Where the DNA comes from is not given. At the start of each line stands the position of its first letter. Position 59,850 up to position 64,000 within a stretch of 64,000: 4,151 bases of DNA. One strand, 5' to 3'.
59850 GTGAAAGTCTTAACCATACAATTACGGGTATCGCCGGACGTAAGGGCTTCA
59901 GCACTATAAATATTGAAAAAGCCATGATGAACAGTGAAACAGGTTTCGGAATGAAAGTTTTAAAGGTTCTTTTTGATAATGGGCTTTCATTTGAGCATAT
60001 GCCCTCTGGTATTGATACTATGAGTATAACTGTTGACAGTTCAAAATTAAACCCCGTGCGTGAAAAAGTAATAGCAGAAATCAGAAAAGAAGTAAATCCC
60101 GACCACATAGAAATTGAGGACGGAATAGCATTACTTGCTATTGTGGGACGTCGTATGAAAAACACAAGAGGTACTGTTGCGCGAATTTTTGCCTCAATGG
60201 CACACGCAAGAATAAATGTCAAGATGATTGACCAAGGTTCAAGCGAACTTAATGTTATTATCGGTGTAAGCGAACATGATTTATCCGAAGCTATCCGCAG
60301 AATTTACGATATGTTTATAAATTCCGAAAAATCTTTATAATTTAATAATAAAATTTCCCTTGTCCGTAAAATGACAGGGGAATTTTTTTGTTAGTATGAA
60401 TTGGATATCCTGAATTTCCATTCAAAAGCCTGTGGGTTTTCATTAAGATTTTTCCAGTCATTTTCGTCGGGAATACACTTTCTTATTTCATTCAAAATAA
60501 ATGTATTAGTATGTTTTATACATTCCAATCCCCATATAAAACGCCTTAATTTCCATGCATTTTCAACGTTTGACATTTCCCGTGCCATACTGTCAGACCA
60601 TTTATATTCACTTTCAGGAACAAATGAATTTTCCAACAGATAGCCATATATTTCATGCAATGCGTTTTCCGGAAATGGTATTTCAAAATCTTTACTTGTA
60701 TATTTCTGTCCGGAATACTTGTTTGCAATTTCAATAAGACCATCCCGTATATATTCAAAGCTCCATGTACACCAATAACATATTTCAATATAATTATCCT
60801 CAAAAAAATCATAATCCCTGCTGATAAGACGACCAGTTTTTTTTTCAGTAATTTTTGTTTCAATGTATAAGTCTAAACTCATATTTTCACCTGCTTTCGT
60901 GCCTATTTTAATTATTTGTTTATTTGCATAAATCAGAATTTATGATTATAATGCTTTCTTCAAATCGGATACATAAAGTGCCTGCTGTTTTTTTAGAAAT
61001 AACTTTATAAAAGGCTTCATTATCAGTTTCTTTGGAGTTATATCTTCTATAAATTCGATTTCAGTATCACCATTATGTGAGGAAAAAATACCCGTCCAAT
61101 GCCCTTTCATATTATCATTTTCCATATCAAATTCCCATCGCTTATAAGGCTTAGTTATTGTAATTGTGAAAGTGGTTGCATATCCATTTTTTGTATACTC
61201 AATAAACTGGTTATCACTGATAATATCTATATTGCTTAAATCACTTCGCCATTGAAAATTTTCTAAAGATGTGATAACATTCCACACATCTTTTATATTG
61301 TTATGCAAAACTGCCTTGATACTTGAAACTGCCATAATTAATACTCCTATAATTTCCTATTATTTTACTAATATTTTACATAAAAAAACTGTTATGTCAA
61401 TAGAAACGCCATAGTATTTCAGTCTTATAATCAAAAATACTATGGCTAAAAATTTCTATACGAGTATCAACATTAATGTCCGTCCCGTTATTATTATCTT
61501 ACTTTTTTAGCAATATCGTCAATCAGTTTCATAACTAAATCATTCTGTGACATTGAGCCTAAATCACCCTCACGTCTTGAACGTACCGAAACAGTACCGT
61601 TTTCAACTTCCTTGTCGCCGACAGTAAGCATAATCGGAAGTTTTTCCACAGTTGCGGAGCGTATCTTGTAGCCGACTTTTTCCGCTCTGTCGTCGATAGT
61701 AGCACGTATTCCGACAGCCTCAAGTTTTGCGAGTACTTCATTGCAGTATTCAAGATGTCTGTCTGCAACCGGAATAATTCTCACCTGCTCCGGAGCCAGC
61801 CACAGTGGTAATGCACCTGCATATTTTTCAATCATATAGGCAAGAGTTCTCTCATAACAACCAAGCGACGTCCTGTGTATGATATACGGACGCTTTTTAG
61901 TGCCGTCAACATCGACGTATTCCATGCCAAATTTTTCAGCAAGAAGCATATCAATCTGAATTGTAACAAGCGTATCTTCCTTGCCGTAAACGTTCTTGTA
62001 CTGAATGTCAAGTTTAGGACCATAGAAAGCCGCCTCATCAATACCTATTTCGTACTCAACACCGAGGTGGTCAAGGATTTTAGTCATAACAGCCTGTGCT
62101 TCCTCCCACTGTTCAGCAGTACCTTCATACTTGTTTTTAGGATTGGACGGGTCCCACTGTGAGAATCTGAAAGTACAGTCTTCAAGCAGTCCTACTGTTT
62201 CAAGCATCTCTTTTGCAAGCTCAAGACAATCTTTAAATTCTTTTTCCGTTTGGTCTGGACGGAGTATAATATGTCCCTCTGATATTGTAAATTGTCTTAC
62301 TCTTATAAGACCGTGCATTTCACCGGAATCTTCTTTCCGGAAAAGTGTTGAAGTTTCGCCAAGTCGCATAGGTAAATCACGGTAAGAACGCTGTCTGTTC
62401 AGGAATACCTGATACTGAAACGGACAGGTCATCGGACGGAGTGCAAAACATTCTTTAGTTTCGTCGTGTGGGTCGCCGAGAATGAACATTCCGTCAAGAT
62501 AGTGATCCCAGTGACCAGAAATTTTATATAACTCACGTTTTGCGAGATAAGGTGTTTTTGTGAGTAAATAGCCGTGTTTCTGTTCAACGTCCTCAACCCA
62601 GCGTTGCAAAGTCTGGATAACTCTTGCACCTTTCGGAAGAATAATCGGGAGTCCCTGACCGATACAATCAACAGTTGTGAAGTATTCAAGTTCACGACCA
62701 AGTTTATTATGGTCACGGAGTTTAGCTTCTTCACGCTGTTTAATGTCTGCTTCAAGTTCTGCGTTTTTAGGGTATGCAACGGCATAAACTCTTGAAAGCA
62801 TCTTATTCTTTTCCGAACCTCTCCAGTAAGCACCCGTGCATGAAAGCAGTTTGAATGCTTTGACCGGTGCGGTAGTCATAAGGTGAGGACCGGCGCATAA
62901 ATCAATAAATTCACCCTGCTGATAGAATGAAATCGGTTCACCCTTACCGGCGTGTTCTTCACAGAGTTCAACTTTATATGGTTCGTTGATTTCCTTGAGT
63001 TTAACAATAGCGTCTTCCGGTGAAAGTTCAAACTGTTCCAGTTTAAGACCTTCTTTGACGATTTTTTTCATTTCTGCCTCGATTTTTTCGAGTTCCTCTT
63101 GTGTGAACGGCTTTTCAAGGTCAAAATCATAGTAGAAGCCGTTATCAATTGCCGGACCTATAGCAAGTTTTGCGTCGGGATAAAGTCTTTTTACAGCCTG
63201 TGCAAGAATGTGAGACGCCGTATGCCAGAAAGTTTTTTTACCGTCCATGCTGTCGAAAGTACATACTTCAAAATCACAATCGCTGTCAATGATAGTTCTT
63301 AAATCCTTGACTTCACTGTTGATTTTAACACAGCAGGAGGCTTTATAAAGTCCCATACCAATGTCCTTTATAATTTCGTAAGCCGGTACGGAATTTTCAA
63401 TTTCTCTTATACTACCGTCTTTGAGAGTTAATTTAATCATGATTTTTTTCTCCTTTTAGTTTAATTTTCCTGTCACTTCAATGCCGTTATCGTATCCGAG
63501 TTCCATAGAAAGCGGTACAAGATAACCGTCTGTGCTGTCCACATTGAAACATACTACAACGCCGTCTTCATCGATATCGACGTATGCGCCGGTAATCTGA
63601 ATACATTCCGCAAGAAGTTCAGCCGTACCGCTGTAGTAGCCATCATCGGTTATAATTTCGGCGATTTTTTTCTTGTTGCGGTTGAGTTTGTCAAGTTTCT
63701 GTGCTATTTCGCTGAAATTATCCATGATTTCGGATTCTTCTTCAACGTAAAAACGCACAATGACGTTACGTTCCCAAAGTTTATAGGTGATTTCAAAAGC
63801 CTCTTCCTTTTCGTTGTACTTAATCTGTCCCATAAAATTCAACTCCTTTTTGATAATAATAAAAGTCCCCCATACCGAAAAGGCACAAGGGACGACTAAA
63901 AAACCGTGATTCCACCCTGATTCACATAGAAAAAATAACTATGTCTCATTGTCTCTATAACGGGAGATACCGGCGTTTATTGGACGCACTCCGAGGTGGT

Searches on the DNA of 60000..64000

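Call 57: search_rna_families(source=window, start=60000, end=64000)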
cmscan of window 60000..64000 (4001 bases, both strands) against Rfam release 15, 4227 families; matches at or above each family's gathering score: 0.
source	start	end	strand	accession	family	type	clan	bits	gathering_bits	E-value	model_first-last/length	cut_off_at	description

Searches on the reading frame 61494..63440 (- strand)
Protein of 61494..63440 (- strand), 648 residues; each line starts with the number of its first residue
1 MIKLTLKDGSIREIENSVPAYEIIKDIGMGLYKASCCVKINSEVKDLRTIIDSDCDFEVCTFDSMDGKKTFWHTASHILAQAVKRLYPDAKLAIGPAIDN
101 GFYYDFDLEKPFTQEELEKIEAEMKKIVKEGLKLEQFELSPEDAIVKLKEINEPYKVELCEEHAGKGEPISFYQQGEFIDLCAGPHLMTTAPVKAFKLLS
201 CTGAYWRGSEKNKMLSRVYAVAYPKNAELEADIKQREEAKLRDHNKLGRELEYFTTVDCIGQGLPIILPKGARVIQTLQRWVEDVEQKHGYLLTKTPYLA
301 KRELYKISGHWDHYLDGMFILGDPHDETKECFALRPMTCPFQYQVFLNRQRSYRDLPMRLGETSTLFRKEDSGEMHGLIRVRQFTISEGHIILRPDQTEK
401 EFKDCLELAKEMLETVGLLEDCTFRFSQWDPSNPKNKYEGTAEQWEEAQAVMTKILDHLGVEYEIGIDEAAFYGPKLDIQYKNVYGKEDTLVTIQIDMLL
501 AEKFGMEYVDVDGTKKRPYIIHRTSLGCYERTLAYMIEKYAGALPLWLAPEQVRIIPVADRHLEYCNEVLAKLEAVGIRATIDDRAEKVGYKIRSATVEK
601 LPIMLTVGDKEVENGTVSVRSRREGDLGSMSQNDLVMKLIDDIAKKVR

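Call 61: search_protein_families(library=pfam, proteins=[window:61494-63440:-])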
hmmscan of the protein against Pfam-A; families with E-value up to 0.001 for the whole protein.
window:61494-63440:- (648 aa): 3 families
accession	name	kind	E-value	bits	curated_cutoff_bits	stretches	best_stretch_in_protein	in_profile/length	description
PF00587.30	tRNA-synt_2b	-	3e-37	128.8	29.3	1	326-540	5-179/179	tRNA synthetase class II core domain (G, H, P, S and T)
PF03129.25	HGTP_anticodon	-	2.2e-23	82.7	21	1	552-639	1-91/94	Anticodon binding domain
PF07973.19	tRNA_SAD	-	1.1e-13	51.4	24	1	170-219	1-44/44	Threonyl and Alanyl tRNA synthetase second additional domain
